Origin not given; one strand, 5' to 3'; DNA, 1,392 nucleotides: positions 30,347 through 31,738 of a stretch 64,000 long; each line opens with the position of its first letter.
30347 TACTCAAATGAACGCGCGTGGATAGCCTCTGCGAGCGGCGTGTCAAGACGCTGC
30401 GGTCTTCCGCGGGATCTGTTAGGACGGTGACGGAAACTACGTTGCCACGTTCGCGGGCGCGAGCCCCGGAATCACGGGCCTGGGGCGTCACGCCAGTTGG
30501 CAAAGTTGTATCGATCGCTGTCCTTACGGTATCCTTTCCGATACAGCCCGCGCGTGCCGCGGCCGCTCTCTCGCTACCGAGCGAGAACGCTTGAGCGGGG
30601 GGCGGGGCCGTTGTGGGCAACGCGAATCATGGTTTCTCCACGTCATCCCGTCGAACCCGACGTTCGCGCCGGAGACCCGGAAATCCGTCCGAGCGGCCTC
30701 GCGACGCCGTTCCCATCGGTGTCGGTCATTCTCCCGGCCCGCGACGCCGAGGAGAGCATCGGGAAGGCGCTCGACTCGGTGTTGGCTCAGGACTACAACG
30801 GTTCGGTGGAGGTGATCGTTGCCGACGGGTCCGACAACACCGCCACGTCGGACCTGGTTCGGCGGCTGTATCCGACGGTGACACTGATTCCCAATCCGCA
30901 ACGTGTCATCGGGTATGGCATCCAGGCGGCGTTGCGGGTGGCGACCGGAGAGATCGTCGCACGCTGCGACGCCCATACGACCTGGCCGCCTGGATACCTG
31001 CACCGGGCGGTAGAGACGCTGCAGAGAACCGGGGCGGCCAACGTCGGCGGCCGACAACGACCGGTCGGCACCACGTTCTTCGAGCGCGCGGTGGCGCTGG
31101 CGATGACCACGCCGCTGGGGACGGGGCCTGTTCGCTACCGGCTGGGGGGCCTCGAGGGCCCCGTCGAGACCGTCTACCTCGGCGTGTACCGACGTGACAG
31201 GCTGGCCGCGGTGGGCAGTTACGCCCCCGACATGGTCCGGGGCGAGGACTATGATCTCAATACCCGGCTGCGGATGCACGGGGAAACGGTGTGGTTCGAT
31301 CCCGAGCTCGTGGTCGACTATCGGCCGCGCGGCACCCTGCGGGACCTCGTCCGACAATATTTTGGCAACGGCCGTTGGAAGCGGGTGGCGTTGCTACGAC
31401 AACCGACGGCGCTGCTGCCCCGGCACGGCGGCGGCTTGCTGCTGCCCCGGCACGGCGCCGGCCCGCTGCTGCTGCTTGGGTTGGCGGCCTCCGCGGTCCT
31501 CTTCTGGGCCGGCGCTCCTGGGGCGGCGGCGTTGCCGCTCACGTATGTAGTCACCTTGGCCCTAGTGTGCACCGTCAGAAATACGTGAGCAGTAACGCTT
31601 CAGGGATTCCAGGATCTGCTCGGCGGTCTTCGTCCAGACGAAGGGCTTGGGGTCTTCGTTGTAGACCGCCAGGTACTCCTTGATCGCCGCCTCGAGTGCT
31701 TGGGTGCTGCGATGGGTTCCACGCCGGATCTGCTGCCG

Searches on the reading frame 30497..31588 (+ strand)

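Call 13: search_protein_families(library=pfam, proteins=[window:30497-31588:+], max_evalue=0.01)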
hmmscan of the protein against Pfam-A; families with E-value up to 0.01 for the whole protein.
window:30497-31588:+ (363 aa): 4 families
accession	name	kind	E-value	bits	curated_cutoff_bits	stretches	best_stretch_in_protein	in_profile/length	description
PF00535.33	Glycos_transf_2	-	2.1e-21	77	23.3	1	76-235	1-163/168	Glycosyl transferase family 2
PF13641.12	Glyco_tranf_2_3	-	5e-13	50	27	1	73-287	1-223/230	Glycosyltransferase like family 2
PF13632.12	Glyco_trans_2_3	-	5e-05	23.6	27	1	157-354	5-196/198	Glycosyl transferase family group 2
PF13506.12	Glyco_transf_21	-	0.0074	16.2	21.7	0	143-289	23-170/174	Glycosyl transferase family 21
